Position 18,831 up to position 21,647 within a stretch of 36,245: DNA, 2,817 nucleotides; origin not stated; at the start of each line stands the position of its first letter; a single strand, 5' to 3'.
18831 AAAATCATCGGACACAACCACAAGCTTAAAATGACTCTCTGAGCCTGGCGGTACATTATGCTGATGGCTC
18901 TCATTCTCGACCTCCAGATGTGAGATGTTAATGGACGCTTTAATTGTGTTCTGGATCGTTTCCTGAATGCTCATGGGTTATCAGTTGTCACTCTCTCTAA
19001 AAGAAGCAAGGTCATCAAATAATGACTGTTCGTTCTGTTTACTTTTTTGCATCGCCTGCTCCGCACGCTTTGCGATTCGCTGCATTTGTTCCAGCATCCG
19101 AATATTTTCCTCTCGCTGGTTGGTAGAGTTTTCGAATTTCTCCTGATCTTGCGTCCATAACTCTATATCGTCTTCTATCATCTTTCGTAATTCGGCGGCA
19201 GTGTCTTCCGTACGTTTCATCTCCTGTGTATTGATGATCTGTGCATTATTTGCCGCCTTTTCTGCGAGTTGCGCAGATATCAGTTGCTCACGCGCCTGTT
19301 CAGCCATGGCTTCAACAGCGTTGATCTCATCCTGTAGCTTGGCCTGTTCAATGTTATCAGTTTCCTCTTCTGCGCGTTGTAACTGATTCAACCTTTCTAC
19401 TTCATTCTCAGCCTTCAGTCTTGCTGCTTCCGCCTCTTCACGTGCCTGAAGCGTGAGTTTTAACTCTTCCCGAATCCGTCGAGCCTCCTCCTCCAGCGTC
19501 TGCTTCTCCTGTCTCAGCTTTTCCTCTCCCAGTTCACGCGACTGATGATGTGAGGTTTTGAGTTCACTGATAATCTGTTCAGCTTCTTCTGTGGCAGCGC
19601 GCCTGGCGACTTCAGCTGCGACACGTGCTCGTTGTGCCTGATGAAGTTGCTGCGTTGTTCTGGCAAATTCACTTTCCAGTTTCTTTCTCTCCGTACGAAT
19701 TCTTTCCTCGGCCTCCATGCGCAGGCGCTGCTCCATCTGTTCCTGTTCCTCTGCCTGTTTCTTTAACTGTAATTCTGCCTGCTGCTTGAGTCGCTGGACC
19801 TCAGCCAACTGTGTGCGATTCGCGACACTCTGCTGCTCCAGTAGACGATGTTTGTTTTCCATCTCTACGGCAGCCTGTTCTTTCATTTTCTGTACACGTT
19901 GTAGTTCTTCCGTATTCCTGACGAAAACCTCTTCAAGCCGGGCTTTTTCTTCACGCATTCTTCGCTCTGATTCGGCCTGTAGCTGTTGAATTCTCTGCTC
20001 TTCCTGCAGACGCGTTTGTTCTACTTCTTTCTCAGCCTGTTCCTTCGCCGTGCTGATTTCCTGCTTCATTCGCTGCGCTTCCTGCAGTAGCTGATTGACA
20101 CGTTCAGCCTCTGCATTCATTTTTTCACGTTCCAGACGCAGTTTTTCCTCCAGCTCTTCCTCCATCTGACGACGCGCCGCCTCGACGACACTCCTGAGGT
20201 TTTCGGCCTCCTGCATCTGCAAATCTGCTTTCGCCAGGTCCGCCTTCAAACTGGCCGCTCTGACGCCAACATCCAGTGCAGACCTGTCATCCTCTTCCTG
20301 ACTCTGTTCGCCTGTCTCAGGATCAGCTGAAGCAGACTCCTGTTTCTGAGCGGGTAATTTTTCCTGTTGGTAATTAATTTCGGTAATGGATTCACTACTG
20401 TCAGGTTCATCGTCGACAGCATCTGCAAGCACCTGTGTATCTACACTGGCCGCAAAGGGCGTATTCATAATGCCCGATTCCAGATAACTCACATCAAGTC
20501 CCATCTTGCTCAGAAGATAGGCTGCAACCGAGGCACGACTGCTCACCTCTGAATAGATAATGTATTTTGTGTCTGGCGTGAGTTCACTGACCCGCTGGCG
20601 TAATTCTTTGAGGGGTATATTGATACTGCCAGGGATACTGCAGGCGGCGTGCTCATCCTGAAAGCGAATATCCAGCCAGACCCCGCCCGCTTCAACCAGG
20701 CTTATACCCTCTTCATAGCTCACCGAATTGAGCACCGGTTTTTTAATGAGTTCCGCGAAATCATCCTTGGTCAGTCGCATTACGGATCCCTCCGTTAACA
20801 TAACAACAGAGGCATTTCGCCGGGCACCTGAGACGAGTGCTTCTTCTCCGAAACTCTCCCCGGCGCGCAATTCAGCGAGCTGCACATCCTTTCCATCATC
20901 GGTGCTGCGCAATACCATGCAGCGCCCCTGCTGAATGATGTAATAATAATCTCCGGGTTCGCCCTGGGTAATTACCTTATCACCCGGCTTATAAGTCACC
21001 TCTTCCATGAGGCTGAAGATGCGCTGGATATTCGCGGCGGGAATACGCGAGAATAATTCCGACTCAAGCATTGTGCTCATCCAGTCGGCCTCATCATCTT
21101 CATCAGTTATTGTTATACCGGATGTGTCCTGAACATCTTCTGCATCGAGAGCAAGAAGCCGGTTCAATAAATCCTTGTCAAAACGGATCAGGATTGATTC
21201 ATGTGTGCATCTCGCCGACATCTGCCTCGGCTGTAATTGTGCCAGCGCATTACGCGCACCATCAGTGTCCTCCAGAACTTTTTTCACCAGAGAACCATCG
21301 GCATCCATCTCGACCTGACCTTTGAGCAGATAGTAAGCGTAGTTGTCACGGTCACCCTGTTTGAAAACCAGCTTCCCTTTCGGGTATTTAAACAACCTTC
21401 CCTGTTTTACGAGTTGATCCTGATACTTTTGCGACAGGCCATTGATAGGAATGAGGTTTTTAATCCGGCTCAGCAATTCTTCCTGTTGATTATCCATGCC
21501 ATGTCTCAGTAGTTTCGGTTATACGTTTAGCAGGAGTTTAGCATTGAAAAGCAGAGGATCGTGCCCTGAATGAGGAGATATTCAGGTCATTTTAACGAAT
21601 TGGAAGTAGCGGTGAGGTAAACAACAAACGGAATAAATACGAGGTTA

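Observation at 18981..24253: Tandem paralogous giant proteins with the architecture CNB-CNB-rhodanese-long coiled coil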

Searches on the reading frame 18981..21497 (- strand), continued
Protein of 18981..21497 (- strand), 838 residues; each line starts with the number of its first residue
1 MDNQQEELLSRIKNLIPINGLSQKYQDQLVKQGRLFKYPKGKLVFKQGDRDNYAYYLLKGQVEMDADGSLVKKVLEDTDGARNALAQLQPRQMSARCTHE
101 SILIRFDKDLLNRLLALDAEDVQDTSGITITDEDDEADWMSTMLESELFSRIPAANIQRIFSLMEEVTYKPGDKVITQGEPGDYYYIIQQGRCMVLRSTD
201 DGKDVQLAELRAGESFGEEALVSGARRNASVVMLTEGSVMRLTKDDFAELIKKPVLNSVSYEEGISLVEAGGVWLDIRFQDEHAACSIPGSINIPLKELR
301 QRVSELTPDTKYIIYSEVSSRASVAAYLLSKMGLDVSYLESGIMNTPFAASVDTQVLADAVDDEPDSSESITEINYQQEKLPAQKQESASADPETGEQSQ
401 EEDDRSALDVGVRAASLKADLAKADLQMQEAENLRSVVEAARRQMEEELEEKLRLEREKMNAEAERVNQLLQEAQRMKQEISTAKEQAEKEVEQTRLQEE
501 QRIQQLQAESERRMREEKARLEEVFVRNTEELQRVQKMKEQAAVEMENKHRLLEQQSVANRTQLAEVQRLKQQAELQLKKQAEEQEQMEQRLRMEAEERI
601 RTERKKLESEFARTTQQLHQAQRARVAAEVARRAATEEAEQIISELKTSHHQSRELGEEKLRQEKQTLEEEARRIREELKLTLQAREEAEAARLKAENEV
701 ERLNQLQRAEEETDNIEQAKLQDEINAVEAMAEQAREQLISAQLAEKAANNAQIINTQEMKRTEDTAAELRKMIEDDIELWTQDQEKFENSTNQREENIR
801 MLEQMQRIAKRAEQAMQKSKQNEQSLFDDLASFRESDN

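Call 59: search_protein_families(library=pfam, proteins=[L043:7944-12083:+, L059:7971-11288:+, L074:7965-13682:+, L058:7965-12752:+, L048:7965-9017:+, L014:7917-12005:+, P0085], max_evalue=0.01)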
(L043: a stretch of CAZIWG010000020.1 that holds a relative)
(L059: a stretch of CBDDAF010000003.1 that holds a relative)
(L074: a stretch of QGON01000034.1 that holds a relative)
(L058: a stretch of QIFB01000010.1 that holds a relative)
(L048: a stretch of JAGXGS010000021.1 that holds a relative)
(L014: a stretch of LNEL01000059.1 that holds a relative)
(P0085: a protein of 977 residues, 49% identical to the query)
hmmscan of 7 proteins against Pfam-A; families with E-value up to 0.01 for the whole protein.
L043:7944-12083:+ (1379 aa): 3 families
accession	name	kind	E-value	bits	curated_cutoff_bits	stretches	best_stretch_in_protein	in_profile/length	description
PF03781.23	FGE-sulfatase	-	8.4e-52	176.8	23.3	1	1152-1377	3-255/255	Sulfatase-modifying factor enzyme 1-like domain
PF00027.35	cNMP_binding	-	9.7e-26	90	27.5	1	184-267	4-88/89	Cyclic nucleotide-binding domain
PF00581.25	Rhodanese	-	5.1e-11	43.4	22.2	1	275-359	2-98/102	Rhodanese-like domain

L059:7971-11288:+ (1105 aa): 5 families
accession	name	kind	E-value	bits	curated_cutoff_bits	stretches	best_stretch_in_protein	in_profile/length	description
PF03781.23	FGE-sulfatase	-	5e-56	190.6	23.3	1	876-1103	2-255/255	Sulfatase-modifying factor enzyme 1-like domain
PF00027.35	cNMP_binding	-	1.8e-27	95.6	27.5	2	169-252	5-87/89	Cyclic nucleotide-binding domain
PF00581.25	Rhodanese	-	7.2e-09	36.5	22.2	1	265-343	6-96/102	Rhodanese-like domain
PF00038.26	Filament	-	0.0074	16.4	40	0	578-672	47-133/313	Intermediate filament protein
PF12325.13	TMF_TATA_bd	-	0.0084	16.7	29.1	1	453-554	11-115/115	TATA element modulatory factor 1 TATA binding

L074:7965-13682:+ (1905 aa): 2 families
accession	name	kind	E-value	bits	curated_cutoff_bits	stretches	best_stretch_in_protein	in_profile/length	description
PF00027.35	cNMP_binding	-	1e-26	93.1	27.5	2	166-251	3-87/89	Cyclic nucleotide-binding domain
PF00581.25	Rhodanese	-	7.3e-13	49.3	22.2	1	261-343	3-97/102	Rhodanese-like domain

L058:7965-12752:+ (1595 aa): 3 families
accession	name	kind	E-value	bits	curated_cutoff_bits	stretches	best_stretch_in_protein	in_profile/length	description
PF03781.23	FGE-sulfatase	-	1e-56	192.9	23.3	1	1367-1593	2-255/255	Sulfatase-modifying factor enzyme 1-like domain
PF00027.35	cNMP_binding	-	4.1e-30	104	27.5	2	168-254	4-89/89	Cyclic nucleotide-binding domain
PF00581.25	Rhodanese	-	1.1e-13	51.9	22.2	1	263-345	4-98/102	Rhodanese-like domain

L048:7965-9017:+ (350 aa): 2 families
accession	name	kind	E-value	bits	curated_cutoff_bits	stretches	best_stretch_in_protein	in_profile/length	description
PF00027.35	cNMP_binding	-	1.6e-28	98.9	27.5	2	170-254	3-87/89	Cyclic nucleotide-binding domain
PF00581.25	Rhodanese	-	5.2e-13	49.8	22.2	1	265-348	4-99/102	Rhodanese-like domain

L014:7917-12005:+ (1362 aa): 2 families
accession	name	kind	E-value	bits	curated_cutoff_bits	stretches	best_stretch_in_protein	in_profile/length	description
PF00027.35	cNMP_binding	-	2.9e-30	104.5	27.5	2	191-277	2-87/89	Cyclic nucleotide-binding domain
PF00581.25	Rhodanese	-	3.9e-13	50.2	22.2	1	286-372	2-99/102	Rhodanese-like domain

P0085 (977 aa): 4 families
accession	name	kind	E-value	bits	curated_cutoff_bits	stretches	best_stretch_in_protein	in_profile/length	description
PF00027.35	cNMP_binding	-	3.3e-28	97.9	27.5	2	170-256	2-87/89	Cyclic nucleotide-binding domain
PF00581.25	Rhodanese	-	1e-10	42.4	22.2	1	268-347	5-96/102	Rhodanese-like domain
PF16031.10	TonB_N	-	2.1e-05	25.6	33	1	358-448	45-131/138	TonB polyproline region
PF07798.16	CCDC90-like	-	0.0002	21.7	33.5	1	733-920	17-148/175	Coiled-coil domain-containing protein 90-like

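Call 82: search_protein_families(library=padloc, proteins=[window:18981-21497:-], max_evalue=0.01)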
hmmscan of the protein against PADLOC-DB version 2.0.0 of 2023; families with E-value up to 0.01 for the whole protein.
window:18981-21497:- (838 aa): 3 families
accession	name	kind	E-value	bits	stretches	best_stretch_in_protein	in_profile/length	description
PDLC00731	Effector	-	1.2e-10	38.8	2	23-114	30-122/306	TIR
PDLC02371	PycTIR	-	9e-10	36.4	2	140-253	14-122/288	-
PDLC00730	Effector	-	0.00021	18.6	1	23-64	46-87/299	TIR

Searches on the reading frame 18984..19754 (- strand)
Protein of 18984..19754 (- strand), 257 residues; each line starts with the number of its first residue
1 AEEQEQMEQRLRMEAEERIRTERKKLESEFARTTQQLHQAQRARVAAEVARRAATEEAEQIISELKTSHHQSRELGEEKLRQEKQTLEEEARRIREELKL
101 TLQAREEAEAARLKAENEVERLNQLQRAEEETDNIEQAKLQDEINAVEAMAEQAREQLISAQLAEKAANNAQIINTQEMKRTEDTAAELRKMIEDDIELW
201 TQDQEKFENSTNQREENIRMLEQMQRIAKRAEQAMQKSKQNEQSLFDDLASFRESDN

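Call 77: search_protein_representatives(alignment_id=A4)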
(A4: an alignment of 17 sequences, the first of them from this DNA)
Query: 17 sequences, 257 profile positions. Proteins with E-value up to 0.001 (for the whole library): 222; up to 1e-10: 164; up to 1e-30: 70. The best 150 are listed.
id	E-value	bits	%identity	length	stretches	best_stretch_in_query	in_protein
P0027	3.3e-78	279.5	-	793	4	2-255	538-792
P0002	1.3e-75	271.1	-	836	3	2-256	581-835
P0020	1.9e-75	270.5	-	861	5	1-257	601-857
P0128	2.7e-75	270.0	-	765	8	2-255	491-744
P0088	1.8e-73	264.0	-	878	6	2-255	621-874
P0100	4.7e-72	259.4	-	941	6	2-256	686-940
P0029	2.4e-68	247.2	-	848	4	2-255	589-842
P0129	1.0e-67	245.1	-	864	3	2-256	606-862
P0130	1.1e-65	238.5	-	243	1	18-253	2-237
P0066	6.6e-62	226.1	-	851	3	2-255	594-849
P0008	5.9e-61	223.0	-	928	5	57-255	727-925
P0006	2.3e-60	221.0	-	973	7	2-255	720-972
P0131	3.3e-59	217.2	-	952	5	1-255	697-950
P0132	4.1e-59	217.0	-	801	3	2-256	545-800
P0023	1.2e-58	215.4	-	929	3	1-255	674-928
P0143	9.3e-52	192.8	-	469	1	2-257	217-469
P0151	1.8e-45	172.2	-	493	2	4-257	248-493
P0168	6.8e-37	144.1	-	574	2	2-242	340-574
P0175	2.9e-32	129.0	-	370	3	1-253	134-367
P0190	1.9e-26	109.9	-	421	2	16-240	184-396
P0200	9.5e-23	97.8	-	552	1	3-255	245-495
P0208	4.2e-19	85.9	-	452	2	6-238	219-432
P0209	5.0e-19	85.6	-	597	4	3-256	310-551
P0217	8.0e-18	81.6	-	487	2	3-255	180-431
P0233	2.6e-15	73.4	-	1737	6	5-127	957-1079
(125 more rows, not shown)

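Call 78: search_protein_families(library=pfam, proteins=[P0143, P0151, P0200, P0209, P0217, P0168, P0190, P0208, P0233, P0175], max_evalue=0.001)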
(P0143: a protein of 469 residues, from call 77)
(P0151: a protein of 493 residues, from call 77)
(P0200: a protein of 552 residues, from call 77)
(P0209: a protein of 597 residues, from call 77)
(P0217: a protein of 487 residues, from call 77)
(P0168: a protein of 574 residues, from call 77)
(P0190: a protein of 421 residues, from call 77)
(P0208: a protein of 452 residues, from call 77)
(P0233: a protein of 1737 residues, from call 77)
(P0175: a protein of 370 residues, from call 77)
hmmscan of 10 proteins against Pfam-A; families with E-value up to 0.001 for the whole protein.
P0143 (469 aa): 1 family
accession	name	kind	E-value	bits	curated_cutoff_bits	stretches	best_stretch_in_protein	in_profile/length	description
PF00027.35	cNMP_binding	-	7.6e-09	35.9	27.5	1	37-115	3-86/89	Cyclic nucleotide-binding domain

P0151 (493 aa): 1 family
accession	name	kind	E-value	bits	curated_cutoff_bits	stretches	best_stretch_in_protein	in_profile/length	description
PF00581.25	Rhodanese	-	7.6e-15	55.6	22.2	1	6-90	2-98/102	Rhodanese-like domain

P0200 (552 aa): 0 families

P0209 (597 aa): 1 family
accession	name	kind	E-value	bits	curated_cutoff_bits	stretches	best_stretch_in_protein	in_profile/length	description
PF00581.25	Rhodanese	-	4.6e-11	43.5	22.2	1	29-105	4-92/102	Rhodanese-like domain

P0217 (487 aa): 0 families

P0168 (574 aa): 1 family
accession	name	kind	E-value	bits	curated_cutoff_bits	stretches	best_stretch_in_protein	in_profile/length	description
PF00581.25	Rhodanese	-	1e-08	36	22.2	1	35-115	8-99/102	Rhodanese-like domain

P0190 (421 aa): 0 families

P0208 (452 aa): 1 family
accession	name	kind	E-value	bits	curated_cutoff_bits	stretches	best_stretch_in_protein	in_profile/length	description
PF08537.15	NBP1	-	0.00026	21.1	25.8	1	67-116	184-233/330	Fungal Nap binding protein NBP1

P0233 (1737 aa): 5 families
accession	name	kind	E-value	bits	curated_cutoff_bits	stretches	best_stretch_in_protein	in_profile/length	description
PF03781.23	FGE-sulfatase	-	2.5e-51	175.2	23.3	1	1512-1735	2-255/255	Sulfatase-modifying factor enzyme 1-like domain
PF00027.35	cNMP_binding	-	1.6e-30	105.4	27.5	2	171-255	3-87/89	Cyclic nucleotide-binding domain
PF13672.11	PP2C_2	-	9.1e-15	55.2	24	1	396-604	9-193/209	Protein phosphatase 2C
PF00581.25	Rhodanese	-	3.7e-14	53.4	22.2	1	276-347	15-97/102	Rhodanese-like domain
PF07228.17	SpoIIE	-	0.00028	21.3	25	1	413-628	3-191/192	Stage II sporulation protein E (SpoIIE)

P0175 (370 aa): 0 families
